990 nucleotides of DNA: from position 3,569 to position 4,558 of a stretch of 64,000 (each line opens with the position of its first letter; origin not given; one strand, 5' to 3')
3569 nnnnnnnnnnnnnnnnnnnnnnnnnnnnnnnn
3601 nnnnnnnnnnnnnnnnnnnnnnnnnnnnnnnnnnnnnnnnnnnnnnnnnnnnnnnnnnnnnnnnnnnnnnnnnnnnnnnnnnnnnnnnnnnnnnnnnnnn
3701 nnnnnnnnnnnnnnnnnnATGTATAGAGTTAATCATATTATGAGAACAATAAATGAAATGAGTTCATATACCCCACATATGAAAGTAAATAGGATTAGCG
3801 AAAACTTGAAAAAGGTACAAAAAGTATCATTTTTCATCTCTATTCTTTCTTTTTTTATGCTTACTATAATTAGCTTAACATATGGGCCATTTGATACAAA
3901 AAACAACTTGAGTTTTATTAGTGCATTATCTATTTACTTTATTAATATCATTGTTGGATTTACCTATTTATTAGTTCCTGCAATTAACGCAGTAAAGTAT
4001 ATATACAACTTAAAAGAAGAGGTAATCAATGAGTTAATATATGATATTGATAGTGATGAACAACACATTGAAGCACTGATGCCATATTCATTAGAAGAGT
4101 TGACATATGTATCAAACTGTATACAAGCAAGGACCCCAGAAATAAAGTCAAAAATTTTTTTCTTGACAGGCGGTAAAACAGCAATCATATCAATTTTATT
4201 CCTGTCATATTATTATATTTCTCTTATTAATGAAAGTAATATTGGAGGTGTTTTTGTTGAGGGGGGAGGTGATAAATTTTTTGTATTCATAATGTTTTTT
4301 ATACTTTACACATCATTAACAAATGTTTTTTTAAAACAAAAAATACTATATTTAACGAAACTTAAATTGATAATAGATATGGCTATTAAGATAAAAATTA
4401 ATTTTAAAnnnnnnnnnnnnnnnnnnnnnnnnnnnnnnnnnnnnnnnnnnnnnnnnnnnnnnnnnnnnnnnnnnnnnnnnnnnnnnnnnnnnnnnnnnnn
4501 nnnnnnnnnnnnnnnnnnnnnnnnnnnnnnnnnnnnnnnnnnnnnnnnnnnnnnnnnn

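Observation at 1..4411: Second AIDA-type autotransporter with a 366-bp internal repeat, followed by AT-rich small membrane-protein genes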

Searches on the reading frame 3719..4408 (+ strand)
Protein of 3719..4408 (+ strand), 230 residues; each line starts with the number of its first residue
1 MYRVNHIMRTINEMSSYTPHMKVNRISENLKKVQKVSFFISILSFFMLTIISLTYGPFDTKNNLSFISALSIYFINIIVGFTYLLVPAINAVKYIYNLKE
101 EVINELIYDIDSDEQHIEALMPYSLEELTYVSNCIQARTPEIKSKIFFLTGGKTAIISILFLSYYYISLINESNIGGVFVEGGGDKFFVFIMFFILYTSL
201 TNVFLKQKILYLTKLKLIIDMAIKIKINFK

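Call 13: search_protein_families(library=pfam, proteins=[window:3719-4408:+], max_evalue=0.1)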
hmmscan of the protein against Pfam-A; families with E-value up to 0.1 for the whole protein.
window:3719-4408:+ (230 aa): 0 families

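Call 14: search_protein_families(library=ncbifam, proteins=[window:3719-4408:+], max_evalue=0.1)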
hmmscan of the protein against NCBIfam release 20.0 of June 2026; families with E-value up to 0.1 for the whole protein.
window:3719-4408:+ (230 aa): 1 family
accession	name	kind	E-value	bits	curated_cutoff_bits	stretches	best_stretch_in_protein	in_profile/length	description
NF041453.1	Bac51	equivalog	0.0056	17.1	150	1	2-69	7-75/107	bacteriocin 51 precursor BacA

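Call 22: find_homologous_proteins(query=window:3719-4408:+)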
Query window:3719-4408:+ (230 aa): 16 proteins with E <= 0.001 among 754 candidates.
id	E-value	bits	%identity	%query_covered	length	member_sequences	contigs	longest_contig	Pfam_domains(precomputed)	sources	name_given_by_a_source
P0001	1.5e-136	471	99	100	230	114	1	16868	-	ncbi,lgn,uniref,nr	ncbi:hypothetical protein [Escherichia coli]|uniref:hypothetical protein n=1 Tax=Escherichia coli Ta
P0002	9.1e-106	370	79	100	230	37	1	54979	-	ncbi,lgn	ncbi:TPA: hypothetical protein ACRZFB_003684 [Escherichia coli]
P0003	4.5e-102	358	74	100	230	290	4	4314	-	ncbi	-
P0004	1.3e-100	354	74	100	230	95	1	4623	-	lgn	-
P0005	2.1e-100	353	74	100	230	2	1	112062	-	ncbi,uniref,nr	ncbi:hypothetical protein [Escherichia coli]|uniref:hypothetical protein n=1 Tax=Escherichia coli Ta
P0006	2.5e-97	343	73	100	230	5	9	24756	-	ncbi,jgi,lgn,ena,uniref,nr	ncbi:hypothetical protein ABDB92_004717 [Escherichia coli O13/O135:H23]|uniref:hypothetical protein 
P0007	1.7e-84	301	68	98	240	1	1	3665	-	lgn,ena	-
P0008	3.8e-83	297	64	100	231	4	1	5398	-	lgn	-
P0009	4.4e-71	257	56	100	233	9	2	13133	-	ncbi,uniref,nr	ncbi:hypothetical protein [Escherichia coli]|uniref:hypothetical protein n=1 Tax=Escherichia coli Ta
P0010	8.0e-71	256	76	68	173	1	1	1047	-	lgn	-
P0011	3.4e-67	244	54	100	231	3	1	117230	-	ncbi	ncbi:hypothetical protein ACUINF_004210 [Escherichia coli]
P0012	2.2e-66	242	57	90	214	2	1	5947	-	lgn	-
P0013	5.0e-63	231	55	100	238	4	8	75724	-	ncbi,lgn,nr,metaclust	ncbi:hypothetical protein AWE77_21500 [Escherichia coli]|nr:hypothetical protein AWE77_21500 [Escher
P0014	4.9e-61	224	75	66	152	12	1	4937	-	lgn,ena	-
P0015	1.8e-58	216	80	55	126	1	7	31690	-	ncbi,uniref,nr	ncbi:hypothetical protein [Escherichia coli]|uniref:hypothetical protein n=1 Tax=Escherichia coli Ta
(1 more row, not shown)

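Call 23: find_encoding_contigs(protein=P0011, flank=8000, max_places=3)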
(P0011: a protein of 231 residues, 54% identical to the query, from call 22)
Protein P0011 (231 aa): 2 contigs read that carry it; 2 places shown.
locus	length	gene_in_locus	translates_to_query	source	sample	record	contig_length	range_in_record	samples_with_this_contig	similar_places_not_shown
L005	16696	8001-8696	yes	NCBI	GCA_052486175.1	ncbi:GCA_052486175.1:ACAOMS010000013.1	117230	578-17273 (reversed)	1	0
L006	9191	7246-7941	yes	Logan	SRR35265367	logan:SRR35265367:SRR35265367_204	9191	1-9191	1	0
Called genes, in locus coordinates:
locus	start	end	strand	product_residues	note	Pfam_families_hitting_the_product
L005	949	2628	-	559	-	PF08479:POTRA_2, PF17287:POTRA_3, PF03865:ShlB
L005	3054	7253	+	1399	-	-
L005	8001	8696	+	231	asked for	-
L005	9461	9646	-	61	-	PF13700:DUF4158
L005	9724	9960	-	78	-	PF04703:FaeA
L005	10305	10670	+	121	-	PF03333:PapB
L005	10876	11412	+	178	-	PF00419:Fimbrial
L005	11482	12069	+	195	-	-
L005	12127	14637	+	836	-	PF13954:PapC_N, PF00577:Usher, PF13953:PapC_C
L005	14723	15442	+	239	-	PF00345:PapD_N, PF02753:PapD_C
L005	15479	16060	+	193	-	PF14855:PapJ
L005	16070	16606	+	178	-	PF00419:Fimbrial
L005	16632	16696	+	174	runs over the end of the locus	PF00419:Fimbrial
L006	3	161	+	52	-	?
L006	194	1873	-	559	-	PF08479:POTRA_2, PF17287:POTRA_3, PF03865:ShlB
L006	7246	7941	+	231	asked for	-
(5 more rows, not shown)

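Call 24: find_encoding_contigs(protein=P0013, flank=8000, max_places=3)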
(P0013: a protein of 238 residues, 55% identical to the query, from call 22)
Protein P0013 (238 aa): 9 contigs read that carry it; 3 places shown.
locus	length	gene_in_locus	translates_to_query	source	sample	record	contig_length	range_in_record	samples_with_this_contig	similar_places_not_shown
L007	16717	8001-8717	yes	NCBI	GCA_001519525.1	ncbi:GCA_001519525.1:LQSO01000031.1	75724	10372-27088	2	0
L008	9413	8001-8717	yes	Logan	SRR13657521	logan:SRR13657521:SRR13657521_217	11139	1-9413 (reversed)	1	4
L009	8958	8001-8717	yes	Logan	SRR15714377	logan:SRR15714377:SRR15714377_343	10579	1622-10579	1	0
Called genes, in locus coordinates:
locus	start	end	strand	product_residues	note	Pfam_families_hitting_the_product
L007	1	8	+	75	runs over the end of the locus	-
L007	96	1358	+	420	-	PF25917:BSH_RND (faint), PF00364:Biotin_lipoyl (faint), PF26002:Beta-barrel_AprE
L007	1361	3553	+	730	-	PF03412:Peptidase_C39, PF00664:ABC_membrane, PF02463:SMC_N (faint), PF00005:ABC_tran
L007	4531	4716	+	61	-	-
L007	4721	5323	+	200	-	-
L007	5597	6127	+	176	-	PF04519:Bactofilin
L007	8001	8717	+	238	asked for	-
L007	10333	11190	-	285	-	PF02387:IncFII_repA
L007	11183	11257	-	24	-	PF08048:RepA1_leader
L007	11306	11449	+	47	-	-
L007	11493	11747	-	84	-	PF10723:RepB-RCR_reg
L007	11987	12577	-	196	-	PF10881:DUF2726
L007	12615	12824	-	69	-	PF05321:HHA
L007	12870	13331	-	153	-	PF00565:SNase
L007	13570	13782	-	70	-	-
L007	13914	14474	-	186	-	PF12602:FinO_N, PF04352:ProQ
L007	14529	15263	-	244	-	PF05857:TraX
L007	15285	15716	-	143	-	-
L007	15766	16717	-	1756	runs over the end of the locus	PF08751:TrwC, PF22232:TraI_hel_assoc_N, PF18272:ssDNA_TraI_N, PF18340:TraI_2B, PF13245:AAA_19, PF13604:AAA_30, PF07057:TraI_C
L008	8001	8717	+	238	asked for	-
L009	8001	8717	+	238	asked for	-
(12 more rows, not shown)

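Call 25: find_encoding_contigs(protein=P0009, flank=8000, max_places=3)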
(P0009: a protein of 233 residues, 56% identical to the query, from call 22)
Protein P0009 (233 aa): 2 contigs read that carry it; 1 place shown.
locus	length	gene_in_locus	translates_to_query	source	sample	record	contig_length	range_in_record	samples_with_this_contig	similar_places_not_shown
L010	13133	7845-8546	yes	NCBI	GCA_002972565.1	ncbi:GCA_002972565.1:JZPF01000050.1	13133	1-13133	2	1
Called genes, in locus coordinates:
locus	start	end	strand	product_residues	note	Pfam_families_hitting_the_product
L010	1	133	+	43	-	PF13817:DDE_Tnp_IS66_C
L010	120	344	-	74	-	-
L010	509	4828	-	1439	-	PF05860:TPS, PF13332:Fil_haemagg_2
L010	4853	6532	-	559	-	PF08479:POTRA_2, PF17287:POTRA_3, PF03865:ShlB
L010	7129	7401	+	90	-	-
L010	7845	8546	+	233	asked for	-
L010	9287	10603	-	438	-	PF01526:DDE_Tnp_Tn3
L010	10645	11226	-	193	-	PF00239:Resolvase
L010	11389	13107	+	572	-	PF13700:DUF4158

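Call 27: search_protein_families(library=padloc, proteins=[window:3719-4408:+], max_evalue=1)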
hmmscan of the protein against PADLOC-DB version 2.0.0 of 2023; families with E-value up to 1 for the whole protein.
window:3719-4408:+ (230 aa): 0 families

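Call 28: search_protein_families(library=phrogs, proteins=[window:3719-4408:+], max_evalue=1)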
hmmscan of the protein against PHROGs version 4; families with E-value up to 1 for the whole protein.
window:3719-4408:+ (230 aa): 0 families

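Call 43: predict_structure(alignment_id=A1)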
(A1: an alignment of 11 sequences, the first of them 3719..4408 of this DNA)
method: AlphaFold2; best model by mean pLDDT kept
length: 230 residues; sequences in the alignment: 11
mean_pLDDT: 62.8   pTM: 0.53
mean pLDDT of the five models: 62.8, 62.6, 60.0, 53.7, 50.9
residues with pLDDT >= 90: 0; 70-90: 84; 50-70: 96; < 50: 50
segments of 3 or more residues with pLDDT < 50: 1-23, 98-111, 173-183
pLDDT, mean of each block of 10 residues (from residue 1): 43 43 56 75 78 60 66 77 71 52 41 57 70 68 59 72 69 44 59 74 70 71 68
secondary structure, 60 per line:
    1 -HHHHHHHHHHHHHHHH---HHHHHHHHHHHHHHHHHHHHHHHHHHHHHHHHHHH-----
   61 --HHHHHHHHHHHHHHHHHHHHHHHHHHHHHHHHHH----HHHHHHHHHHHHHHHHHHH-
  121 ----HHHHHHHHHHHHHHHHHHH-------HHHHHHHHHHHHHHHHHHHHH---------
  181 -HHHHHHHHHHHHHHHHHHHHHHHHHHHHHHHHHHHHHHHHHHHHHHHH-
elements in order: H2-17 H21-55 H63-96 H101-119 H125-143 H151-171 H182-229

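Call 50: search_protein_representatives(alignment_id=A1)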
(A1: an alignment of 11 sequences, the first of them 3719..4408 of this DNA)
Query: 11 sequences, 231 profile positions. Proteins with E-value up to 0.001 (for the whole library): 44; up to 1e-10: 16; up to 1e-30: 4. The best 44 are listed.
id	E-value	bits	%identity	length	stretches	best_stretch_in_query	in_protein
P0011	1.3e-116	404.7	-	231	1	1-230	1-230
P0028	6.0e-52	193.0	-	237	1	1-227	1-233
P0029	3.2e-44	167.8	-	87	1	1-87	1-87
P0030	4.2e-35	137.9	-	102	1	1-71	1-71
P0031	1.0e-23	100.7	-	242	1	1-228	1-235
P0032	1.0e-23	100.7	-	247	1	6-224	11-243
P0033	6.9e-23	97.9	-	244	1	1-227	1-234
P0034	2.9e-22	95.9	-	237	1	1-227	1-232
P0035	8.7e-22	94.4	-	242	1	1-228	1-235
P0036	3.2e-21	92.5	-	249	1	1-227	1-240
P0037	1.5e-20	90.3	-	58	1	1-46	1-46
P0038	2.7e-16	76.4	-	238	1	1-226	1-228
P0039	3.6e-16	76.0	-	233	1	14-228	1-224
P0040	2.0e-15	73.5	-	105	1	1-105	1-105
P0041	2.0e-13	67.0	-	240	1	1-227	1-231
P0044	2.1e-08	50.6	-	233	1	6-227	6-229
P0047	3.7e-07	46.5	-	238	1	44-226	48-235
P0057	6.5e-05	39.1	-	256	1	39-223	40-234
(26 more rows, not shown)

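Call 51: find_encoding_contigs(protein=P0028, flank=7000, max_places=3)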
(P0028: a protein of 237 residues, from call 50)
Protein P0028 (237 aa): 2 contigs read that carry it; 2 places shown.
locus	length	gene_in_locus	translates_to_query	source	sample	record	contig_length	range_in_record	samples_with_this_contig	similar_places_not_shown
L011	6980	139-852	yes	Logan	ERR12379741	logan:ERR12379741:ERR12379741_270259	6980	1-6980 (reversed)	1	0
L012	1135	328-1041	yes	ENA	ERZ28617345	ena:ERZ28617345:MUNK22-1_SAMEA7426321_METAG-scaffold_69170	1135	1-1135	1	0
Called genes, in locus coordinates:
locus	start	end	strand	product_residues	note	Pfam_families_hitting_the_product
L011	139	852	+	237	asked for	-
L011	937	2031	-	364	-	-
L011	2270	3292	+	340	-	PF02086:MethyltransfD12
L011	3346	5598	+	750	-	PF02384:N6_Mtase (weak), PF07669:Eco57I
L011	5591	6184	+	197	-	-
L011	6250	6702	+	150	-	-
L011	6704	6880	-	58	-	-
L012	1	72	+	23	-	?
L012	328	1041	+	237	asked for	-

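Call 52: find_encoding_contigs(protein=P0031, flank=7000, max_places=3)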
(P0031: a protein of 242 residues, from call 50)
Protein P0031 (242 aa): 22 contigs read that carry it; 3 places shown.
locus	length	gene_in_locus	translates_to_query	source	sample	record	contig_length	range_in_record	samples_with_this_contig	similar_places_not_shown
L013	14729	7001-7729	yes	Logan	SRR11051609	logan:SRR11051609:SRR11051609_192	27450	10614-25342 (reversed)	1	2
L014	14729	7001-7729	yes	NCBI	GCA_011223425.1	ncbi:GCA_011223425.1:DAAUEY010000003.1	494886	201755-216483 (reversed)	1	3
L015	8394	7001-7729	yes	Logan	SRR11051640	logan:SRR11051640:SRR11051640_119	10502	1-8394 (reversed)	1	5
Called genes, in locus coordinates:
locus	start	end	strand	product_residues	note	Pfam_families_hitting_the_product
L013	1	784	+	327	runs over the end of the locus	-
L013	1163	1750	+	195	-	-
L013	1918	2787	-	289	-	PF04471:Mrr_cat (faint)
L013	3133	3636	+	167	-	-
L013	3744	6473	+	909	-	-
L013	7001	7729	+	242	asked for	-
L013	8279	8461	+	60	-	-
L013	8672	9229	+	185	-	-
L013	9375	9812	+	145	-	-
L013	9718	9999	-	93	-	-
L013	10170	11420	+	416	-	-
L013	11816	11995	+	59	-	-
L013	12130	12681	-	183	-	-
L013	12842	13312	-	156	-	-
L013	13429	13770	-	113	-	-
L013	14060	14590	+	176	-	-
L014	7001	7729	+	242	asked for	-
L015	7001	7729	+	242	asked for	-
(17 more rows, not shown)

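Call 53: find_encoding_contigs(protein=P0032, flank=7000, max_places=3)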
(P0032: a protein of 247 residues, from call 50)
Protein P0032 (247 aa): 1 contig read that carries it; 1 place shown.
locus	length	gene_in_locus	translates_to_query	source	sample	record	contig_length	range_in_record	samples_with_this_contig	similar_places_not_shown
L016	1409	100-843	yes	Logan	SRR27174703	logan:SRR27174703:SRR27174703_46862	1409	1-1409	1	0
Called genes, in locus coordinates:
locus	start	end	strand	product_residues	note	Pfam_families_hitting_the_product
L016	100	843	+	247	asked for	-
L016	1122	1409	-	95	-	?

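Call 55: fold_search(model_id=the predicted structure, library=pdb)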
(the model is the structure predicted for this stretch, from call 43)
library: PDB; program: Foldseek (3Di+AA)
matches with E <= 10: 266; with E <= 0.001: 0
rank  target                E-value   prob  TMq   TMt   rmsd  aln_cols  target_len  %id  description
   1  8gl3                  1.5e-01  0.84  0.28  0.33  11.4       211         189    9  De novo design of monomeric helical bundles for pH-controlled membrane lysis (released 2023-09-06)
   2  9ivk_A                3.6e-01  0.15  0.17  0.15  31.0       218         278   16  cryo-EM structure of a tmFAP (released 2024-11-20)
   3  5sv0_D                4.3e-01  0.18  0.19  0.20  27.9       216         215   13  Structure of the ExbB/ExbD complex from E. coli at pH 7.0 (released 2016-09-28)
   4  6grj_E                5.8e-01  0.20  0.22  0.16  37.5       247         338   15  Structure of the AhlB pore of the tripartite alpha-pore forming toxin, AHL, from Aeromonas hydrophila. (released 2019-07-03)
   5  6h2f_B                6.4e-01  0.18  0.20  0.15  41.1       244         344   13  Structure of the pre-pore AhlB of the tripartite alpha-pore forming toxin, AHL, from Aeromonas hydrophila. (released 2019-07-10)
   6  6grj_B                6.4e-01  0.16  0.22  0.17  37.8       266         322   10  Structure of the AhlB pore of the tripartite alpha-pore forming toxin, AHL, from Aeromonas hydrophila. (released 2019-07-03)
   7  6grj_F                6.4e-01  0.15  0.22  0.17  39.5       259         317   12  Structure of the AhlB pore of the tripartite alpha-pore forming toxin, AHL, from Aeromonas hydrophila. (released 2019-07-03)
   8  7a0g_BBB              6.4e-01  0.13  0.18  0.14  39.0       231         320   10  Structure of the SmhB pore of the tripartite alpha-pore forming toxin, Smh, from Serratia marcescens. (released 2021-03-31)
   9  7a0g_AAA              6.7e-01  0.14  0.19  0.14  38.4       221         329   12  Structure of the SmhB pore of the tripartite alpha-pore forming toxin, Smh, from Serratia marcescens. (released 2021-03-31)
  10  7p3r_B                6.7e-01  0.12  0.17  0.12  40.1       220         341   11  Helical structure of the toxin MakA from Vibrio cholera (released 2022-02-23)
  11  8hf4_A                7.1e-01  0.20  0.23  0.14  21.6       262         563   14  Cryo-EM structure of nucleotide-bound ComA at outward-facing state with EC gate closed conformation (released 2023-10-04)
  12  6h2f_A                7.4e-01  0.14  0.20  0.15  37.9       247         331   14  Structure of the pre-pore AhlB of the tripartite alpha-pore forming toxin, AHL, from Aeromonas hydrophila. (released 2019-07-10)
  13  8hf6_A                8.2e-01  0.16  0.23  0.11  23.5       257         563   15  Cryo-EM structure of nucleotide-bound ComA E647Q mutant (released 2023-10-04)
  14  6h2e_P                8.2e-01  0.11  0.16  0.14  34.0       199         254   10  Structure of the soluble AhlC of the tripartite alpha-pore forming toxin, AHL, from Aeromonas hydrophila. (released 2019-07-10)
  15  6grj_H                8.6e-01  0.16  0.22  0.16  36.3       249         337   15  Structure of the AhlB pore of the tripartite alpha-pore forming toxin, AHL, from Aeromonas hydrophila. (released 2019-07-03)
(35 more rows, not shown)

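Call 56: find_encoding_contigs(protein=P0033, flank=7000, max_places=2)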
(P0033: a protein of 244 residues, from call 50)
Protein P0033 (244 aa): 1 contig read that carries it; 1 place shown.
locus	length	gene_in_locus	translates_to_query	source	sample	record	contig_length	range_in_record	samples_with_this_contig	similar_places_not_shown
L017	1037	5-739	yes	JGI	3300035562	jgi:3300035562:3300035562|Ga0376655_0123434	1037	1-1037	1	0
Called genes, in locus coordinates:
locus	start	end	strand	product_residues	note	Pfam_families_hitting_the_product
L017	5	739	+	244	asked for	-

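Call 57: find_encoding_contigs(protein=P0036, flank=7000, max_places=2)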
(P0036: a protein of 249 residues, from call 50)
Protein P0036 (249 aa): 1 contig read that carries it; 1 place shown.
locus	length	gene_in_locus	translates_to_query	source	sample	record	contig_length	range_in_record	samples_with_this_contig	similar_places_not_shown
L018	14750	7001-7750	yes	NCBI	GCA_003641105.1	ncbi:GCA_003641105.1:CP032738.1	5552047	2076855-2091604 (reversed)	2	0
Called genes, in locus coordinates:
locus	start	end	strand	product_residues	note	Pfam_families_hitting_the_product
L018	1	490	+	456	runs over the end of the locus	PF00120:Gln-synt_C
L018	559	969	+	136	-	-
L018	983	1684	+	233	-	PF00982:Glyco_transf_20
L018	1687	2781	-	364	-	PF00296:Bac_luciferase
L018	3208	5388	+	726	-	PF02554:CstA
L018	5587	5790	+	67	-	PF04328:Sel_put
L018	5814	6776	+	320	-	PF02492:cobW, PF07683:CobW_C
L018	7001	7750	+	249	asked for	-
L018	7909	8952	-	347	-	PF00356:LacI, PF00532:Peripla_BP_1, PF13407:Peripla_BP_4, PF13377:Peripla_BP_3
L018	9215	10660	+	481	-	PF00367:PTS_EIIB, PF02378:PTS_EIIC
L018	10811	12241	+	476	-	PF00232:Glyco_hydro_1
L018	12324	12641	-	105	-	PF18593:CdiI_2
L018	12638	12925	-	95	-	PF18593:CdiI_2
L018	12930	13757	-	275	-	PF18431:RNAse_A_bac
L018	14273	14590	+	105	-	-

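Call 58: find_encoding_contigs(protein=P0038, flank=7000, max_places=2)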
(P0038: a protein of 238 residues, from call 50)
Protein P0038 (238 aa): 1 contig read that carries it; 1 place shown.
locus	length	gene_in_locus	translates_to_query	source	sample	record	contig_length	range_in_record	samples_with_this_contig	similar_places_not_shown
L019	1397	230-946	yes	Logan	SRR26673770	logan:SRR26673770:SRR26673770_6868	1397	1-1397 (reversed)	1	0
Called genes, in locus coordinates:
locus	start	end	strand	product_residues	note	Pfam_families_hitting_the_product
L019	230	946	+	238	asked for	-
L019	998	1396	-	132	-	?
